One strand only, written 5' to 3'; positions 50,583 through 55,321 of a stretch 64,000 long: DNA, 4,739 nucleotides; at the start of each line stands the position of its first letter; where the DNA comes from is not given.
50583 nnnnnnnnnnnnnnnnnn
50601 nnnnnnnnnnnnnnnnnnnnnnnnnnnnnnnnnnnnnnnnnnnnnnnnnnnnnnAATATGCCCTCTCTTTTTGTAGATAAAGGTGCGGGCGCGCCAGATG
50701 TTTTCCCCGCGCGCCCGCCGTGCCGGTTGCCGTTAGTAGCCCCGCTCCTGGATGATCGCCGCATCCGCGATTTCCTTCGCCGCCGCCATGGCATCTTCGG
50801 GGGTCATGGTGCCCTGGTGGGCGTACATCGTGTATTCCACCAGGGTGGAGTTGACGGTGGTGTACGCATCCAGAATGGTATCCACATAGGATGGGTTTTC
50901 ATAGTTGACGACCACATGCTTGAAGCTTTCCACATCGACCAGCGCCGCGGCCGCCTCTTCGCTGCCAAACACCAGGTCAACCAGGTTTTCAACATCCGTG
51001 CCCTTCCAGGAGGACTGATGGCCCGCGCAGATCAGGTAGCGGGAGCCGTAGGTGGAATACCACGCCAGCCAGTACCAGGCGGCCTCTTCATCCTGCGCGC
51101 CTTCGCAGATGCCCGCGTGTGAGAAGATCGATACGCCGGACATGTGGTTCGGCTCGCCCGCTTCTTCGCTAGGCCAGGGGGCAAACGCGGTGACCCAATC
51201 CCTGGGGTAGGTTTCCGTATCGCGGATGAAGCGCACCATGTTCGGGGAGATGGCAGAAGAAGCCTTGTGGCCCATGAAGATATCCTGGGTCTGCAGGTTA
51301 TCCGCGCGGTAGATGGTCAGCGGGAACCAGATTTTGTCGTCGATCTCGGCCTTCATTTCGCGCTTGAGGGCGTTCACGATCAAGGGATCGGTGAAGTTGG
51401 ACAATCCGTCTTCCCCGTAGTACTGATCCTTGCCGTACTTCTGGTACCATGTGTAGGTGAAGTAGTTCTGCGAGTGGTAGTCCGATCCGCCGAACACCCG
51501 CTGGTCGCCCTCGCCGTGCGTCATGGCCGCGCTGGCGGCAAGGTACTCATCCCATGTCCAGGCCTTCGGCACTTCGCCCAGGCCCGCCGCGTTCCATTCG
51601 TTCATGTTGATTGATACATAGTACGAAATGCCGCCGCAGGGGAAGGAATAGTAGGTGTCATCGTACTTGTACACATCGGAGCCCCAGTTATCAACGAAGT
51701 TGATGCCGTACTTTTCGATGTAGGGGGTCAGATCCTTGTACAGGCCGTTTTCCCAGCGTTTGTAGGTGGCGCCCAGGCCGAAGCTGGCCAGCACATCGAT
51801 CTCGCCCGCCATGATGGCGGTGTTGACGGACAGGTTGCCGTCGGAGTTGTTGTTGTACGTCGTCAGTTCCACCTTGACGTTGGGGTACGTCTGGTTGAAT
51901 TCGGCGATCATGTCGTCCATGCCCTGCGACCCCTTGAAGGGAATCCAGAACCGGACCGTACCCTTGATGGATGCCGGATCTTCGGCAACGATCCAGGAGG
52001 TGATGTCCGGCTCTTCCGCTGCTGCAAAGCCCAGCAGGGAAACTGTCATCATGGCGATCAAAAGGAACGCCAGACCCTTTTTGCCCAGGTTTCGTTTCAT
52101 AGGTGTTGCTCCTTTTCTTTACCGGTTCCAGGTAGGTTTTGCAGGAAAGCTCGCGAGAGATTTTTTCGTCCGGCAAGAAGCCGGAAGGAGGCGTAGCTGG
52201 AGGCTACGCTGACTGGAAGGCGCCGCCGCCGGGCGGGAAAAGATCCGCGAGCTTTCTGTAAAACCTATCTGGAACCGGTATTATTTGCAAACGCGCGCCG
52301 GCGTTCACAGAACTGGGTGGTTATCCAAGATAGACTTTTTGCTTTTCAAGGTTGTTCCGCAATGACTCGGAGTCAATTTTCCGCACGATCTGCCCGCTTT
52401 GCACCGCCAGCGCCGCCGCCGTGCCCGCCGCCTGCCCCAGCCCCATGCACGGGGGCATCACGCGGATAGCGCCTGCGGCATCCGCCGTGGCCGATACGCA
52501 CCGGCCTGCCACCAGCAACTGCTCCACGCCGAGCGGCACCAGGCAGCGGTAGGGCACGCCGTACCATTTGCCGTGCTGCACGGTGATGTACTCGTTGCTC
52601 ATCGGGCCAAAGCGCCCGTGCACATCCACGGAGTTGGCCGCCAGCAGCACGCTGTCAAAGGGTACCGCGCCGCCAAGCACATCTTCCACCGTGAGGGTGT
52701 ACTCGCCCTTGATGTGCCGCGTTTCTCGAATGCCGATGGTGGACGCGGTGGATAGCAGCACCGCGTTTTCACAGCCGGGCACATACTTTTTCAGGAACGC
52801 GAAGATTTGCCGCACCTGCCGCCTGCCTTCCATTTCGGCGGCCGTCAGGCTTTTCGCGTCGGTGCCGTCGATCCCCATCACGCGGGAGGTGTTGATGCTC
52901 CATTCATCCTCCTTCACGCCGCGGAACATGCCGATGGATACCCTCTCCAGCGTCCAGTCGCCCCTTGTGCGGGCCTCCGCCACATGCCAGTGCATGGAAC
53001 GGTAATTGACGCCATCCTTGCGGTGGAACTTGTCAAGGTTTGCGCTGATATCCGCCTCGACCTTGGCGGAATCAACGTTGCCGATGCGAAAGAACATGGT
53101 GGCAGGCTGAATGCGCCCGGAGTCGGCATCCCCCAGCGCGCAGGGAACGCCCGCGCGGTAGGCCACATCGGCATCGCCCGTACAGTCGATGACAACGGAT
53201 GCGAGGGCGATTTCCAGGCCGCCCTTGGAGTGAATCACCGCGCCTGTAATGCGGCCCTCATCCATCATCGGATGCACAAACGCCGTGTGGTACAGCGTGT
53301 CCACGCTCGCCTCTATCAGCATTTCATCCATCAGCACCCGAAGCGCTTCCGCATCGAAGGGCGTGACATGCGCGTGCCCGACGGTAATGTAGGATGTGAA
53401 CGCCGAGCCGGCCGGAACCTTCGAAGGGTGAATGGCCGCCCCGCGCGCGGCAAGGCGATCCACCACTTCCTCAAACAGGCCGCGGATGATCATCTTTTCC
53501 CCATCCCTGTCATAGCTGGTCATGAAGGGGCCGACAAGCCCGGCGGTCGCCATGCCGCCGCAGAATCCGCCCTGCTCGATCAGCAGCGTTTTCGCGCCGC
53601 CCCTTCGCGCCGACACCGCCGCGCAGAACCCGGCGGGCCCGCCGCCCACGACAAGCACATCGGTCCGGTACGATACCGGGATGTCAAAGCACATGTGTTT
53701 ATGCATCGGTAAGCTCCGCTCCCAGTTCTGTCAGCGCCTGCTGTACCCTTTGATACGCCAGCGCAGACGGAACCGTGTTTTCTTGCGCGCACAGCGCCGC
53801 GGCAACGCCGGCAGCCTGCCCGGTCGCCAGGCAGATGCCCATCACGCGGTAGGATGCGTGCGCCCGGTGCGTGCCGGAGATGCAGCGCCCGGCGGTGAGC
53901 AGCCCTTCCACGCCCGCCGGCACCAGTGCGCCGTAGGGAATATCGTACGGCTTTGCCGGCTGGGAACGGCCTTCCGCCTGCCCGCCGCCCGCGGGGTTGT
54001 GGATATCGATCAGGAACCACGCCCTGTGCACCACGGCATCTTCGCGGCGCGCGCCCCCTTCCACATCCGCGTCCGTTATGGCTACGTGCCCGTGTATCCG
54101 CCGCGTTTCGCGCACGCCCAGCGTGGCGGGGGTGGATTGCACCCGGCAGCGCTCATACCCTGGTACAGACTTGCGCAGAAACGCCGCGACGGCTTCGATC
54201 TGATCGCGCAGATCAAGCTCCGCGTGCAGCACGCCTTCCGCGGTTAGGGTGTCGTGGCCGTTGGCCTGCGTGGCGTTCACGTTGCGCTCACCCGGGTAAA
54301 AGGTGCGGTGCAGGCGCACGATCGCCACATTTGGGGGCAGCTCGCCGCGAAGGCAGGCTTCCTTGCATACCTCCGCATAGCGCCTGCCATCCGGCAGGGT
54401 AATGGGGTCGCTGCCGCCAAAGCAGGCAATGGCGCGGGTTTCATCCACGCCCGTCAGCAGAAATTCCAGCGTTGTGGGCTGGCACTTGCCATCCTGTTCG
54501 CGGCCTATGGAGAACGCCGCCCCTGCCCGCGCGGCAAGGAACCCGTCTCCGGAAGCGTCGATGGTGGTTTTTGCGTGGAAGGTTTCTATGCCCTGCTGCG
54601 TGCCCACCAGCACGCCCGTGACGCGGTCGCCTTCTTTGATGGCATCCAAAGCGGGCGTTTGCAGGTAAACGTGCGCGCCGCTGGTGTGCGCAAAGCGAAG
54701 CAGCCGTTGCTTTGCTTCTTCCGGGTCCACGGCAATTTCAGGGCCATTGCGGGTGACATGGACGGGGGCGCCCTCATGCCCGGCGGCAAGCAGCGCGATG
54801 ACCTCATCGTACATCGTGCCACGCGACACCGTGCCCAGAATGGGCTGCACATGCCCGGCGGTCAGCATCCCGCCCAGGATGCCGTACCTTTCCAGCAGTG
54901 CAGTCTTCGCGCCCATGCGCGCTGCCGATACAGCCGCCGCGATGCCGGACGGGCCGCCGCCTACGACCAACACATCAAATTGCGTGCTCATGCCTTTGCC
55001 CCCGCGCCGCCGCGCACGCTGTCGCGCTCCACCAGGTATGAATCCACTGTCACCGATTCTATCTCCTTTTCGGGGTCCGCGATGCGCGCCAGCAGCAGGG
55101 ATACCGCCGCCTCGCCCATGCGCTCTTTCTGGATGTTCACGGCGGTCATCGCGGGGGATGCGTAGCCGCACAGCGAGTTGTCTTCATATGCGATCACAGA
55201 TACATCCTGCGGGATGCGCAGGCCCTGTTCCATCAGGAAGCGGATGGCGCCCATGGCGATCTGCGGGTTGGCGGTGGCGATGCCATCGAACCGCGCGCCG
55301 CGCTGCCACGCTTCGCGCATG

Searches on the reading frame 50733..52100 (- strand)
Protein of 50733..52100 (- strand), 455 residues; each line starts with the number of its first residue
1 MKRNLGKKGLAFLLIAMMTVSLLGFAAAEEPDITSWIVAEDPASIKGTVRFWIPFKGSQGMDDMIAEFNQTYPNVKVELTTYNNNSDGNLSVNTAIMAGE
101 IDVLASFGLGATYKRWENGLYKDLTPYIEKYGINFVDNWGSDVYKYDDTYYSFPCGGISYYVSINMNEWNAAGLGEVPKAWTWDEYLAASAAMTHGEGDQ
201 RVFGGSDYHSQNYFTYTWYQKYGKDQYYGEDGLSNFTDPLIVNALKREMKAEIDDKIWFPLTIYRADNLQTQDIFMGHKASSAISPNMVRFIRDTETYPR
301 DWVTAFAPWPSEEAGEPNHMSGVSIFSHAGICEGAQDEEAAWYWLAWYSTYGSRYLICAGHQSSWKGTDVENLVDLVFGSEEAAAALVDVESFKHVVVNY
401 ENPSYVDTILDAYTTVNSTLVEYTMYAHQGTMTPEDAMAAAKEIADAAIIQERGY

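Call 74: search_protein_families(library=pfam, proteins=[window:50733-52100:-], max_evalue=0.00001)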
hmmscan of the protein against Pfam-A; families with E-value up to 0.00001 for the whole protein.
window:50733-52100:- (455 aa): 1 family
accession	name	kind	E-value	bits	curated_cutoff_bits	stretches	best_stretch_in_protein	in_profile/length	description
PF01547.30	SBP_bac_1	-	3.2e-18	67.2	26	1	60-350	9-302/307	Bacterial extracellular solute-binding protein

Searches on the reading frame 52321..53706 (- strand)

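Call 74: search_protein_families(library=pfam, proteins=[window:52321-53706:-], max_evalue=0.00001)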
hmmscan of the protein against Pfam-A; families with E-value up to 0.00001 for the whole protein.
window:52321-53706:- (461 aa): 4 families
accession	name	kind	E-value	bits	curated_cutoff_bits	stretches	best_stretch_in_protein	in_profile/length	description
PF12831.13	FAD_oxidored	-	6.7e-118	395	27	1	16-453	1-416/416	FAD dependent oxidoreductase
PF00890.30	FAD_binding_2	-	4.5e-07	29.9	20.4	1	16-53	1-37/414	FAD binding domain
PF01266.30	DAO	-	3.3e-06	27.3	27.9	1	16-93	1-71/353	FAD dependent oxidoreductase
PF07992.20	Pyr_redox_2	-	8.2e-06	25.9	26.1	0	16-49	2-35/291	Pyridine nucleotide-disulphide oxidoreductase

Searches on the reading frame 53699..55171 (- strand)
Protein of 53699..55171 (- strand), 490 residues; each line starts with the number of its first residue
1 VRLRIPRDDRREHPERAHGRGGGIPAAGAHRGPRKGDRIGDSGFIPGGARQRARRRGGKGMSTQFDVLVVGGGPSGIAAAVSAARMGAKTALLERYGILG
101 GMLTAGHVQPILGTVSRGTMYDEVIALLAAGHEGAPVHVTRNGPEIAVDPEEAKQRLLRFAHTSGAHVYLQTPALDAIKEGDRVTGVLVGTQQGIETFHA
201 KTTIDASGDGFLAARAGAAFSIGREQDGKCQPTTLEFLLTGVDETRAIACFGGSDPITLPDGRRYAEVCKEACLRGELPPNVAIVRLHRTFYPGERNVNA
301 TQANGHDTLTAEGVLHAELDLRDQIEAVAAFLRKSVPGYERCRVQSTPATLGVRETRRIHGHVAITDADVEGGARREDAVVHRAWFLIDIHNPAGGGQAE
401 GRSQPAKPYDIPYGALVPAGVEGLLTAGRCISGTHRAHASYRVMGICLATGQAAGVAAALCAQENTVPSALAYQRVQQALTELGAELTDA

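Call 74: search_protein_families(library=pfam, proteins=[window:53699-55171:-], max_evalue=0.00001)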
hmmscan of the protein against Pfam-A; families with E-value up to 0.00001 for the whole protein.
window:53699-55171:- (490 aa): 4 families
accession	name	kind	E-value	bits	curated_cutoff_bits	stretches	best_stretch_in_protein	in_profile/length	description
PF12831.13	FAD_oxidored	-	5.7e-107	359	27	1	66-480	1-416/416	FAD dependent oxidoreductase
PF01266.30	DAO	-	4.6e-08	33.4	27.9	0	66-100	1-35/353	FAD dependent oxidoreductase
PF00890.30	FAD_binding_2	-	1e-06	28.6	20.4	0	66-99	1-34/414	FAD binding domain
PF01134.28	GIDA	-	3.4e-06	26.8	22.1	1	66-127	1-59/391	Glucose inhibited division protein A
